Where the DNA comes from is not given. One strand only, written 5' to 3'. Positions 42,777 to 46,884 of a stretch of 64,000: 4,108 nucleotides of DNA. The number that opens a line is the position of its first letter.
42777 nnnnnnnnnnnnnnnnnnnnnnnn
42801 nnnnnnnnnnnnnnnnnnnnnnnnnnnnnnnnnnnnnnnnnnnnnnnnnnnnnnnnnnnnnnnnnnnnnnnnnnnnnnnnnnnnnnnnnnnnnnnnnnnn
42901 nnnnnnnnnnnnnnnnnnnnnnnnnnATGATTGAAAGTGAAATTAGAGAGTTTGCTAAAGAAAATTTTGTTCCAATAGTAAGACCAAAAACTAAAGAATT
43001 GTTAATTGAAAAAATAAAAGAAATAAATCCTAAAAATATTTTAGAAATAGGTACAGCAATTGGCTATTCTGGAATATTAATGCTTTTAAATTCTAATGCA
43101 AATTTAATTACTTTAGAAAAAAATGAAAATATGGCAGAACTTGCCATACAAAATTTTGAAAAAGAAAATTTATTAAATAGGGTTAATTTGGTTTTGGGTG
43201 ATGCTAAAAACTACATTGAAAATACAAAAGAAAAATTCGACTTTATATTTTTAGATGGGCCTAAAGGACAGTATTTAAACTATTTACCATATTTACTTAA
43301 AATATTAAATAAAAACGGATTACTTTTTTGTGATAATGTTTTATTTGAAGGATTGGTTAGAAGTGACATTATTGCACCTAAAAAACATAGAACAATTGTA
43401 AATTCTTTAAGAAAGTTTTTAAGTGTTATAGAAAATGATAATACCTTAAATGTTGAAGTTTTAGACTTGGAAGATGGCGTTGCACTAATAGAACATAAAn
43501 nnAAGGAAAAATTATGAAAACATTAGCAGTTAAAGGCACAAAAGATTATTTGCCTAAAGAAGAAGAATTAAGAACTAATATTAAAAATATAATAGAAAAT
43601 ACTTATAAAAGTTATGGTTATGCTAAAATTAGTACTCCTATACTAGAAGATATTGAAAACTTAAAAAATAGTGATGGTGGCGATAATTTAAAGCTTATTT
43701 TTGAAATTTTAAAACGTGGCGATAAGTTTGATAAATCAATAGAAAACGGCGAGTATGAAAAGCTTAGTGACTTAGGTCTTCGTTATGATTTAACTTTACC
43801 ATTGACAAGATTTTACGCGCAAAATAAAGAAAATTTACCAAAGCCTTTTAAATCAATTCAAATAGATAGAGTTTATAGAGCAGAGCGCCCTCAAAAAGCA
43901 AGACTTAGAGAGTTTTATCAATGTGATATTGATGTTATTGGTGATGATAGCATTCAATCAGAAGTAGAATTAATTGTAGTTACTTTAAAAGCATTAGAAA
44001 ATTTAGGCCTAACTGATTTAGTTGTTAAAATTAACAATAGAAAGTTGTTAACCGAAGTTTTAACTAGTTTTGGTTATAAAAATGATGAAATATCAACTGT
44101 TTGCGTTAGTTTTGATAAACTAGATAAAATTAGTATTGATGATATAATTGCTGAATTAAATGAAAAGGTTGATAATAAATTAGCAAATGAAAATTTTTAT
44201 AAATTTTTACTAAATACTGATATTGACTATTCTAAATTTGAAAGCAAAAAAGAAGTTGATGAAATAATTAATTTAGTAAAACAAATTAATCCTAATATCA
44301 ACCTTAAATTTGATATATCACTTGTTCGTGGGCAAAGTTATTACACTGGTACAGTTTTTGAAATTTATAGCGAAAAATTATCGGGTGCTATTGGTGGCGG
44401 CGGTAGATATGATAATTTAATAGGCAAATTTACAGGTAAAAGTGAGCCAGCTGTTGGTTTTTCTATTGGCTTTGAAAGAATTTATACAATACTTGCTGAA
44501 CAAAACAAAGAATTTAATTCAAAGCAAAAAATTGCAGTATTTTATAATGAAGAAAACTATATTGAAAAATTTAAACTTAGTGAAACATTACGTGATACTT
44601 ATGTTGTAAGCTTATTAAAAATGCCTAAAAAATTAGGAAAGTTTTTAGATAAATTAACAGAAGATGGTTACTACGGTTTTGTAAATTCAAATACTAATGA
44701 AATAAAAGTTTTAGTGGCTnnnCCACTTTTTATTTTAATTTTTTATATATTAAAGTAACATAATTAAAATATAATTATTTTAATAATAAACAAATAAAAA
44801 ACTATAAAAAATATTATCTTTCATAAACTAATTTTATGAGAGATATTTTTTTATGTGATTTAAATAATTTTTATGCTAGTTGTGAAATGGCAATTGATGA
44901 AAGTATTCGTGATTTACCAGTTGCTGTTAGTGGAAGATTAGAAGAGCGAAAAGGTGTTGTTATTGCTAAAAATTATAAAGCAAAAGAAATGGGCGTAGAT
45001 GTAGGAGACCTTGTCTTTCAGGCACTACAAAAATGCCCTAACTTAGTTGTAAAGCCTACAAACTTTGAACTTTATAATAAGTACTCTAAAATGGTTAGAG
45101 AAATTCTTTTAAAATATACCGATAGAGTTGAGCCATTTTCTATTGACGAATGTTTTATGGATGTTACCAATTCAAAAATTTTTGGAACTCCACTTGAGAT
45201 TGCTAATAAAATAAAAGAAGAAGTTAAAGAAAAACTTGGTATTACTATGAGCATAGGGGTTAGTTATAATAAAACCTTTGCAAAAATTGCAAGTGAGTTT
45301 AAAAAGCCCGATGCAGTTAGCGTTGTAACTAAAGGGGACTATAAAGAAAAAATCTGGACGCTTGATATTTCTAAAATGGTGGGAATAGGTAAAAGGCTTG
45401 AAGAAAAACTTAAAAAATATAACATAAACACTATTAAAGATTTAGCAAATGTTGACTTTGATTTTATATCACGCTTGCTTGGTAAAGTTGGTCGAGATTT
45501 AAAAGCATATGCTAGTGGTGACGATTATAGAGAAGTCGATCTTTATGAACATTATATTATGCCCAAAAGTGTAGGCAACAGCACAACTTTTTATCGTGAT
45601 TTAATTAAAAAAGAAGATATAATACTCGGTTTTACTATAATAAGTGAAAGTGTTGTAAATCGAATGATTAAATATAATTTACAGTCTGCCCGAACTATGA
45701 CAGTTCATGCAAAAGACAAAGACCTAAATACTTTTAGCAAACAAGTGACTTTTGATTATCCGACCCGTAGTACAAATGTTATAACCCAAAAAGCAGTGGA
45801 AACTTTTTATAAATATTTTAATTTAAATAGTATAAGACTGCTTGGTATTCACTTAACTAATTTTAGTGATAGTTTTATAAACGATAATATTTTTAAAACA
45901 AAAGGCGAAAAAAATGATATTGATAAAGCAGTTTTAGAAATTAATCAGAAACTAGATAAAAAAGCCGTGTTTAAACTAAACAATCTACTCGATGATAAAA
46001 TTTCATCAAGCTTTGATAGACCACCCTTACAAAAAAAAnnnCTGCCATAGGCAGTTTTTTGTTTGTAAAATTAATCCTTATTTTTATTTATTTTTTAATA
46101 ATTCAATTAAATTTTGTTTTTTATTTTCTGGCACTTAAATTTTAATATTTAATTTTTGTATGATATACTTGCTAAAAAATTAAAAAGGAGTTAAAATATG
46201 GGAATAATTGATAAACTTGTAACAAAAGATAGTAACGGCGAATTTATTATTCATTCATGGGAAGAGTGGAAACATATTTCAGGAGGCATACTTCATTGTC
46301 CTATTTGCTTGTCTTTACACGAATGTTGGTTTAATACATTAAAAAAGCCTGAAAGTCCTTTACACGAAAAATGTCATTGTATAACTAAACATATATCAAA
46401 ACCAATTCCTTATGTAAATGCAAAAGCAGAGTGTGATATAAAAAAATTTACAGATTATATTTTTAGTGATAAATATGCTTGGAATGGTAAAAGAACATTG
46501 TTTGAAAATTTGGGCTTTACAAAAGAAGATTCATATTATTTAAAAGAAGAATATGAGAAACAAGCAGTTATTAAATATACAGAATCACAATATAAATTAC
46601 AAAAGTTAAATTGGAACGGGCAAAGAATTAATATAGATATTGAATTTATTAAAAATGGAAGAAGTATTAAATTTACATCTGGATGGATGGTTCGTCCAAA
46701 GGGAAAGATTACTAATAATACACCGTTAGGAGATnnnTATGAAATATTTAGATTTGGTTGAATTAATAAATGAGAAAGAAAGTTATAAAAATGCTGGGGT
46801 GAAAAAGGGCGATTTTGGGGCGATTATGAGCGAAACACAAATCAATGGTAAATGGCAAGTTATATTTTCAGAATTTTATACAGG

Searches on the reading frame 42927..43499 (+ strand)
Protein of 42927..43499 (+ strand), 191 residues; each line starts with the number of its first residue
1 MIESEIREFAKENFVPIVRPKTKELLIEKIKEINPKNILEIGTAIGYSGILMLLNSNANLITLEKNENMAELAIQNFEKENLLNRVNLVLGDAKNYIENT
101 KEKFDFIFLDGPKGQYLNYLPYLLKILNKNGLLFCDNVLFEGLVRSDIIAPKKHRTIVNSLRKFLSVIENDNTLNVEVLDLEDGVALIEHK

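Call 47: search_protein_families(library=pfam, proteins=[window:42927-43499:+], max_evalue=0.00001)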
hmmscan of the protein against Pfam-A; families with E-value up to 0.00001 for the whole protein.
window:42927-43499:+ (191 aa): 3 families
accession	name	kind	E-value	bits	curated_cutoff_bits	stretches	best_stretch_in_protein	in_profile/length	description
PF01596.23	Methyltransf_3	-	1.9e-25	89.8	22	1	25-189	35-202/204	O-methyltransferase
PF13578.12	Methyltransf_24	-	2.8e-10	41.5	26.3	1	39-138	1-105/105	Methyltransferase domain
PF13847.12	Methyltransf_31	-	1.5e-07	31.7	27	1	36-128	5-95/145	Methyltransferase domain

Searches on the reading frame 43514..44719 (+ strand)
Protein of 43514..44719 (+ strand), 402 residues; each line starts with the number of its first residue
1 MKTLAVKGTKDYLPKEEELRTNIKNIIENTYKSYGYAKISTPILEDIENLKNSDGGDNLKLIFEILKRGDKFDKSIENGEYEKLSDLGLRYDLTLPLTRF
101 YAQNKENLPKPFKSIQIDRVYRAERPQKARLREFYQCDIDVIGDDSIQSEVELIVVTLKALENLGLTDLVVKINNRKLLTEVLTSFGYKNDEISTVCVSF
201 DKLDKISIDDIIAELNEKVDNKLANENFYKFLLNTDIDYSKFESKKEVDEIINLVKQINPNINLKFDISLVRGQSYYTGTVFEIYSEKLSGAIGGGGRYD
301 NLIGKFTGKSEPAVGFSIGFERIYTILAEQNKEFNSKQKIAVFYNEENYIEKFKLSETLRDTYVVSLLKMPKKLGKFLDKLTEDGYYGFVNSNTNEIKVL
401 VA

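Call 47: search_protein_families(library=pfam, proteins=[window:43514-44719:+], max_evalue=0.00001)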
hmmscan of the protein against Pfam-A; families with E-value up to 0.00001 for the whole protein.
window:43514-44719:+ (402 aa): 3 families
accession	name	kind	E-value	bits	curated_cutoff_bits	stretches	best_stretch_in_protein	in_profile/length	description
PF13393.11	tRNA-synt_His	-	3e-49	168.3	25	1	8-323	1-308/308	Histidyl-tRNA synthetase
PF00587.30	tRNA-synt_2b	-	1.4e-06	28.9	29.3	1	99-207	23-132/179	tRNA synthetase class II core domain (G, H, P, S and T)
PF00152.25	tRNA-synt_2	-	2.1e-06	27.5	25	0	116-330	96-295/308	tRNA synthetases class II (D, K and N)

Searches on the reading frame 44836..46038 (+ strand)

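Call 47: search_protein_families(library=pfam, proteins=[window:44836-46038:+], max_evalue=0.00001)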
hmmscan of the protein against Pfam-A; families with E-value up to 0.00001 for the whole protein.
window:44836-46038:+ (401 aa): 3 families
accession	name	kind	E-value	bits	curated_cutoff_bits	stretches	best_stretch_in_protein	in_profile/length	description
PF00817.25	IMS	-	1.6e-45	155.1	23.2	1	7-154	1-148/148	impB/mucB/samB family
PF11799.13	IMS_C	-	1.2e-19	71.2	20.7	1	243-344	1-100/109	impB/mucB/samB family C-terminal domain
PF11798.14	IMS_HHH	-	1.1e-08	35.3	24.4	1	167-197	2-32/32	IMS family HHH motif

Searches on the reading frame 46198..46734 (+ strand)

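Call 47: search_protein_families(library=pfam, proteins=[window:46198-46734:+], max_evalue=0.00001)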
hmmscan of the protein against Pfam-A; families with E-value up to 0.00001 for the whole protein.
window:46198-46734:+ (179 aa): 1 family
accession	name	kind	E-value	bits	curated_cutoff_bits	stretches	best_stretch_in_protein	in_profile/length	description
PF21814.2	DUF6883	-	6.2e-06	26.9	27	1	77-171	8-100/110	Domain of unknown function (DUF6883)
